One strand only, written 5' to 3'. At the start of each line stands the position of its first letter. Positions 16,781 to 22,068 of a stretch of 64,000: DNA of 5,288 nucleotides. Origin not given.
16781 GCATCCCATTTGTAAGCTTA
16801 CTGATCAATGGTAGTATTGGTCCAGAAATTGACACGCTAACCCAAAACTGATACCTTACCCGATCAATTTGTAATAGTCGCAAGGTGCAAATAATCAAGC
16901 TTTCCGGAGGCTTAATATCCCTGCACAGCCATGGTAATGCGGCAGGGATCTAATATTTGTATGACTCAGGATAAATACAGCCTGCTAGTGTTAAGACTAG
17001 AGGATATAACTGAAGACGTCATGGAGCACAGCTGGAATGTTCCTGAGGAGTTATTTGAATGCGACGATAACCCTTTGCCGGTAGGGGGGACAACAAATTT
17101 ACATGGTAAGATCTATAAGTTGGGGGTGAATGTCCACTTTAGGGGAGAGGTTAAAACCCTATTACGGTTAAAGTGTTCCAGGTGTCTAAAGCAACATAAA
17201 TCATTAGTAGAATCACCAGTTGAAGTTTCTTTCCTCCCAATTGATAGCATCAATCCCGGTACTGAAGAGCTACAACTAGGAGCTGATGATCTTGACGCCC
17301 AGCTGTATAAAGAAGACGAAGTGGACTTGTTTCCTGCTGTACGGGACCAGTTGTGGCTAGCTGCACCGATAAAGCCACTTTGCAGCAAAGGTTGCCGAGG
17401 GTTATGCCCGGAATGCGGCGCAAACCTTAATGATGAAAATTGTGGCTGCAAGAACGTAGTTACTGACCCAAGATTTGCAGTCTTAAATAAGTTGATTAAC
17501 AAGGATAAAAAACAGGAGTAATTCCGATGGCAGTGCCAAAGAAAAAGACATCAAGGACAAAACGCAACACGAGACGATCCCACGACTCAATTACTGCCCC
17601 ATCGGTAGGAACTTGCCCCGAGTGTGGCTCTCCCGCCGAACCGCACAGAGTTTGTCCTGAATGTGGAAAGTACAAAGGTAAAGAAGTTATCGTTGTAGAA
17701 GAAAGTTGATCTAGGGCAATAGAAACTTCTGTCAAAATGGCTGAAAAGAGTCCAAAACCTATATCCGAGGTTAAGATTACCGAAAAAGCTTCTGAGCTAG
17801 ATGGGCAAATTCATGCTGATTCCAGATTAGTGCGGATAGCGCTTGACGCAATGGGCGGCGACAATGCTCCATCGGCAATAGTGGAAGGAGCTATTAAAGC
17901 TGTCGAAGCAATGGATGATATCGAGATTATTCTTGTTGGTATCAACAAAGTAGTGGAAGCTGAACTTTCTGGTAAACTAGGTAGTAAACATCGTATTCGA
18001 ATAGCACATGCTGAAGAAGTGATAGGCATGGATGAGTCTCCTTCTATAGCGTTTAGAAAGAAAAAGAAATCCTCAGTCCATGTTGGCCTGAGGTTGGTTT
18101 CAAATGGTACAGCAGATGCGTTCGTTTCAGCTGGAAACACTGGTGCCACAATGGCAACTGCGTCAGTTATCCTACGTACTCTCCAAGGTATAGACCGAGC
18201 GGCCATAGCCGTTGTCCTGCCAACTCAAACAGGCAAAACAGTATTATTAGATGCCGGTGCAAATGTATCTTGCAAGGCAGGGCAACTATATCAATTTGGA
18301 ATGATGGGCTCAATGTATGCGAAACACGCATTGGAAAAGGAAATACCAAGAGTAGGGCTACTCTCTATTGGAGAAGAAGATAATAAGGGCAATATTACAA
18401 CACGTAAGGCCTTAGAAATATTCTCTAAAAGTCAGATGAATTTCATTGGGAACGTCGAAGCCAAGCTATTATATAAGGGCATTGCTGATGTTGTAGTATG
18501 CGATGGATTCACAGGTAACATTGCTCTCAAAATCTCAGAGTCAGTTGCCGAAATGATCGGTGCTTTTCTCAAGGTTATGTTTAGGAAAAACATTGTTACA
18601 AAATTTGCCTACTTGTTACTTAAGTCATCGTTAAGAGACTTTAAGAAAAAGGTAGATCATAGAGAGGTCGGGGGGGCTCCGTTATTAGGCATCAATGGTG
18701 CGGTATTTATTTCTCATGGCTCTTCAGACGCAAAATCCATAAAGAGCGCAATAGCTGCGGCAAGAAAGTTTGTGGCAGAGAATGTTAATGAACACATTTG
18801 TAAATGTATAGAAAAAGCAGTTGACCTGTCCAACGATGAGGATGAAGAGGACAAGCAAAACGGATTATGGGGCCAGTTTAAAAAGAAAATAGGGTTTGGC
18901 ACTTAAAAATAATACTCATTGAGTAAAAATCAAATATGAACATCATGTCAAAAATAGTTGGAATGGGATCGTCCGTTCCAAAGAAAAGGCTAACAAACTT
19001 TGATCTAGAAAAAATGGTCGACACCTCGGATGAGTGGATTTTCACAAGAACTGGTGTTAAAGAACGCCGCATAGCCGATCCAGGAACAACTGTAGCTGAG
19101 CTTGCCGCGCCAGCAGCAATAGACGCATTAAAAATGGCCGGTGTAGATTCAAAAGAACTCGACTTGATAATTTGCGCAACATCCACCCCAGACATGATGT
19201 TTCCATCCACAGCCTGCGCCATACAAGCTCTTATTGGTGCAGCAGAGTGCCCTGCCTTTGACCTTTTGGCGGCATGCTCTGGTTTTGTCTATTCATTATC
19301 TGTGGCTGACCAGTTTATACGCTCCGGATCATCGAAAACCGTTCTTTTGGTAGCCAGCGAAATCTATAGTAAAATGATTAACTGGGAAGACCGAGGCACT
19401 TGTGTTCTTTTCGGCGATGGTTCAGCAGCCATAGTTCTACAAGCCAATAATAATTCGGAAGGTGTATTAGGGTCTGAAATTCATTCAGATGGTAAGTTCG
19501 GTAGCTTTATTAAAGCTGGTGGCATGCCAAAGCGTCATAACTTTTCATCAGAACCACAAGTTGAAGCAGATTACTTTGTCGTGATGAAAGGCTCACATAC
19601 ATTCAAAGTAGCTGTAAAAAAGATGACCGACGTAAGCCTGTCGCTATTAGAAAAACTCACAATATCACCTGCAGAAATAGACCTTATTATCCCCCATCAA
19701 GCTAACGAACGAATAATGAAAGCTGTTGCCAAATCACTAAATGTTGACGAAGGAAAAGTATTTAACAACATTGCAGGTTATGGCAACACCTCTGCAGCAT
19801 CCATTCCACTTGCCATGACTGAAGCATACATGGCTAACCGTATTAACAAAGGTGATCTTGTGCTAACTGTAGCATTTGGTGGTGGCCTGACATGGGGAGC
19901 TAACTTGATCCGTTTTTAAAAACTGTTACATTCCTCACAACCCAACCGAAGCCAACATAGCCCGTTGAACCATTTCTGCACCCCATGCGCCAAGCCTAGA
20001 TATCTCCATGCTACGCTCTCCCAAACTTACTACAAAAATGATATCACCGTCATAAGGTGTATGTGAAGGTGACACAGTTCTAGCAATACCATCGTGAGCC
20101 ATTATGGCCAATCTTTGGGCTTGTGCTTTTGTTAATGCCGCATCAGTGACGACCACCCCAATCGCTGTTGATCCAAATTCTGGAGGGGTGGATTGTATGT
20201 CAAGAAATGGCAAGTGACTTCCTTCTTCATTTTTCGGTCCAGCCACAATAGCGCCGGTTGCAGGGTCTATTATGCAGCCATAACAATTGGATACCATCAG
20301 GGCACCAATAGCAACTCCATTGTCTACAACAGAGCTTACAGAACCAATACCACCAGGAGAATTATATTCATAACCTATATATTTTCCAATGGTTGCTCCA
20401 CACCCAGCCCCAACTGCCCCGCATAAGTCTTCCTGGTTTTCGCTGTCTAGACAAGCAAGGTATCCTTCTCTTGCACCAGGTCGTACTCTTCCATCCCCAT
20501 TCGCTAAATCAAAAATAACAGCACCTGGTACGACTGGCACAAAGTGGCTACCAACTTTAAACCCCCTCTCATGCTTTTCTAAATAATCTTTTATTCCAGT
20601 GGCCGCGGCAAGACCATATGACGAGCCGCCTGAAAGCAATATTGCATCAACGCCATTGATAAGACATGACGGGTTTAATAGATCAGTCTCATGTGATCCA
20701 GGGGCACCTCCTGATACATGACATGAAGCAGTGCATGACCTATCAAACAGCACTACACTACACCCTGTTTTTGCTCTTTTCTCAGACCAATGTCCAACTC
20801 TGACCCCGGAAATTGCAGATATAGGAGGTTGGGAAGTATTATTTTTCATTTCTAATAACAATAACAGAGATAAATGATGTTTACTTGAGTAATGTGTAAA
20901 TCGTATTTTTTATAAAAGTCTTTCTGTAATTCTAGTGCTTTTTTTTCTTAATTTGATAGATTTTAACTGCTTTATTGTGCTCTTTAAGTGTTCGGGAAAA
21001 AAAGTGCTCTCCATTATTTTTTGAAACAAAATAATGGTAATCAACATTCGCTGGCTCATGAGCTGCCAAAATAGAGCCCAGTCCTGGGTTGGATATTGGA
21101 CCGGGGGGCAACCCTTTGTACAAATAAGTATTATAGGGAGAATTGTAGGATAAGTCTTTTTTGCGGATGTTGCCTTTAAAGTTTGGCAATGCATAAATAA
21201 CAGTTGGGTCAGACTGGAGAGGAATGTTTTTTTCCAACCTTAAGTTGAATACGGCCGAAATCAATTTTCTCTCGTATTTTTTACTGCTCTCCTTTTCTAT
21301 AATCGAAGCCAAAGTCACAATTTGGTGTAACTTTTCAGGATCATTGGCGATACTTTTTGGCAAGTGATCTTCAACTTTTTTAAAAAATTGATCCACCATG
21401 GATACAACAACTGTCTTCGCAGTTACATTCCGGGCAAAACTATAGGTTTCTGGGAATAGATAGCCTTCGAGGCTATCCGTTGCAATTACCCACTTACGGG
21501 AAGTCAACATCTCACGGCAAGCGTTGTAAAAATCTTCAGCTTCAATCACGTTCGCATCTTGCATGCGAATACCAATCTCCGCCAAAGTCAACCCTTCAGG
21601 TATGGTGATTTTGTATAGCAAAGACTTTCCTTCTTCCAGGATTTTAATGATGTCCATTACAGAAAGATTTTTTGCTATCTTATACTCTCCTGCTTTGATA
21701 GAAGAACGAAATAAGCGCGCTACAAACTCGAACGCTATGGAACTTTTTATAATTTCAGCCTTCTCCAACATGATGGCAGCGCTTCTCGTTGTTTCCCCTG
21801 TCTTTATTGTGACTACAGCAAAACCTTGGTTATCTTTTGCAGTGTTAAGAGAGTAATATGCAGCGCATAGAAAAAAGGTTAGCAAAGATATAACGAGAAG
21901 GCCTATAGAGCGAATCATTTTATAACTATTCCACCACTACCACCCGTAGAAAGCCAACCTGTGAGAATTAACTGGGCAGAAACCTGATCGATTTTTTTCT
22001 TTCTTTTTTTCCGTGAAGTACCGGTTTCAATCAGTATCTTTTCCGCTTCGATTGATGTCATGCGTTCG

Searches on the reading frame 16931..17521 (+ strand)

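Call 61: search_protein_families(library=pfam, proteins=[window:16931-17521:+], max_evalue=0.00001)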
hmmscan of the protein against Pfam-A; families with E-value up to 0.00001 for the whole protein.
window:16931-17521:+ (196 aa): 1 family
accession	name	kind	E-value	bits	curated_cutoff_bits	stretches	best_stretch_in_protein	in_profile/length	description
PF02620.22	YceD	-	1.6e-29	102.8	33.2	1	71-188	2-118/119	Large ribosomal RNA subunit accumulation protein YceD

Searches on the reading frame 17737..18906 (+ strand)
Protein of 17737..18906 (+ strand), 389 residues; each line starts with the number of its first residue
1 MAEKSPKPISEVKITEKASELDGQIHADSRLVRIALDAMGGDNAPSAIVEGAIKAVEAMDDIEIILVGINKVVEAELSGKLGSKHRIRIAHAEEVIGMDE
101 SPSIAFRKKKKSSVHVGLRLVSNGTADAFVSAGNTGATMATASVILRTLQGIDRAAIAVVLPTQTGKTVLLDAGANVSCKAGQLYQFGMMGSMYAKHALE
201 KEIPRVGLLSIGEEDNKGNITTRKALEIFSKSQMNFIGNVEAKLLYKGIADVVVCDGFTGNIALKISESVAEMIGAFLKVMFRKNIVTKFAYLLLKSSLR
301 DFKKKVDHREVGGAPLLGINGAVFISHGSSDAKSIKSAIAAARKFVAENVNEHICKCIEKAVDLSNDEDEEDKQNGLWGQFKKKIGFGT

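Call 61: search_protein_families(library=pfam, proteins=[window:17737-18906:+], max_evalue=0.00001)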
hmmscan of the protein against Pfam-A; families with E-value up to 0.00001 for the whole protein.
window:17737-18906:+ (389 aa): 1 family
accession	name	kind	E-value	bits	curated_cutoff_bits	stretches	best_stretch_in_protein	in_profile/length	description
PF02504.20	FA_synthesis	-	3.5e-106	355.4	29.1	1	32-352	1-323/324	Fatty acid synthesis protein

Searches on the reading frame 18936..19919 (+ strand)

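Call 61: search_protein_families(library=pfam, proteins=[window:18936-19919:+], max_evalue=0.00001)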
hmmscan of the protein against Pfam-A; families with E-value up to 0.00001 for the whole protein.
window:18936-19919:+ (327 aa): 2 families
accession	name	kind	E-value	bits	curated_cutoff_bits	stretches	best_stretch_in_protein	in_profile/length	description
PF08541.16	ACP_syn_III_C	-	6.7e-33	113.2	26.6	1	238-326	1-89/90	3-Oxoacyl-[acyl-carrier-protein (ACP)] synthase III C terminal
PF08545.16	ACP_syn_III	-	8.7e-30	102.9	24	1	108-186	1-80/80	3-Oxoacyl-[acyl-carrier-protein (ACP)] synthase III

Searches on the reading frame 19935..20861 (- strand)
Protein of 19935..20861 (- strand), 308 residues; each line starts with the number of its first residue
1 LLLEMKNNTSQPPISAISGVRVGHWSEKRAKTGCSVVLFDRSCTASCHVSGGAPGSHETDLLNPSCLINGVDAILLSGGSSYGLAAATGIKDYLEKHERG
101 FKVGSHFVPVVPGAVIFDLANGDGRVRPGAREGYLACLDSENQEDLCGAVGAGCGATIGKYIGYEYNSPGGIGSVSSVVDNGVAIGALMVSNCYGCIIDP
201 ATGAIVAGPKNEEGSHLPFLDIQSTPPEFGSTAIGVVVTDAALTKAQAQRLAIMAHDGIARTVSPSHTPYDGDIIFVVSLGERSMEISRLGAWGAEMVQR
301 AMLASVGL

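Call 61: search_protein_families(library=pfam, proteins=[window:19935-20861:-], max_evalue=0.00001)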
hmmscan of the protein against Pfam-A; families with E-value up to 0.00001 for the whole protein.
window:19935-20861:- (308 aa): 1 family
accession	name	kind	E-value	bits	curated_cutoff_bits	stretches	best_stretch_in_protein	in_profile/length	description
PF03576.19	Peptidase_S58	-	8e-42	144.2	23.9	1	14-305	3-292/307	Peptidase family S58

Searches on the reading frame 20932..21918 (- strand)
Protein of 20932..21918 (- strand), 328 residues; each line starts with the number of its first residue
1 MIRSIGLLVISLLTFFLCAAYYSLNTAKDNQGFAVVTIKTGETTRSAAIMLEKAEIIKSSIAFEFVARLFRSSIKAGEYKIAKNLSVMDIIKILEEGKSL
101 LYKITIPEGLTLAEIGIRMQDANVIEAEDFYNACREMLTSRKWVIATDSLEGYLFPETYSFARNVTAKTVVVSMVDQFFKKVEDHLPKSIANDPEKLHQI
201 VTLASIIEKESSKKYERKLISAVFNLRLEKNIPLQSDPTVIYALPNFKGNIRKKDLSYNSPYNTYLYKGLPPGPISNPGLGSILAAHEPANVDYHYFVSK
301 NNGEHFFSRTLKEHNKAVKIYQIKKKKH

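Call 61: search_protein_families(library=pfam, proteins=[window:20932-21918:-], max_evalue=0.00001)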
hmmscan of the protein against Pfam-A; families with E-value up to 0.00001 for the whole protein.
window:20932-21918:- (328 aa): 1 family
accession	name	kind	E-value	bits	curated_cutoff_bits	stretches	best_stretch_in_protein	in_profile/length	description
PF02618.21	YceG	-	6.6e-85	285.4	32.4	1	36-319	1-274/275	YceG-like family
